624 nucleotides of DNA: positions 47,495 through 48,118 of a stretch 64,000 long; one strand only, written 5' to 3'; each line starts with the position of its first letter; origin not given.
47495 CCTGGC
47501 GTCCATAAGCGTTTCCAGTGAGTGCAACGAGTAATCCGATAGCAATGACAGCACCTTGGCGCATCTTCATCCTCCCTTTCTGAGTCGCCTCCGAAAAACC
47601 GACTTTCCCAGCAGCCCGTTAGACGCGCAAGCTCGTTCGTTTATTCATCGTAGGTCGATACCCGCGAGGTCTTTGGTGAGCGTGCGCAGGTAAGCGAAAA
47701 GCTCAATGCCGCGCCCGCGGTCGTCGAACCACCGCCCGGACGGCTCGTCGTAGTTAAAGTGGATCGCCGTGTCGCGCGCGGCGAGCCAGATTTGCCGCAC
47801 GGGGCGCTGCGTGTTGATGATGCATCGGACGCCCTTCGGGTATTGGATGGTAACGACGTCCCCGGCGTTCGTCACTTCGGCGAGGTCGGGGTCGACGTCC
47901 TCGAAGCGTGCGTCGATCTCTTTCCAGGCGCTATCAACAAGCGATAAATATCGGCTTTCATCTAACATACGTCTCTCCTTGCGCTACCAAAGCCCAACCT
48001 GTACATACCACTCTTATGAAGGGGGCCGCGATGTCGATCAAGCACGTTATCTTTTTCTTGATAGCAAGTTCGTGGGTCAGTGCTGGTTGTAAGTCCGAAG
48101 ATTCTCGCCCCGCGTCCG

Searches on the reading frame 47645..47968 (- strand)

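Call 42: search_protein_families(library=pfam, proteins=[window:47645-47968:-], max_evalue=0.001)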
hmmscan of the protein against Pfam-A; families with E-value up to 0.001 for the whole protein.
window:47645-47968:- (107 aa): 1 family
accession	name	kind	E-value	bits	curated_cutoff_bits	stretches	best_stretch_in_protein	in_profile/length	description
PF01491.21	Frataxin_Cyay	-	2.7e-18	66.5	21.3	1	2-103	1-104/107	Frataxin-like domain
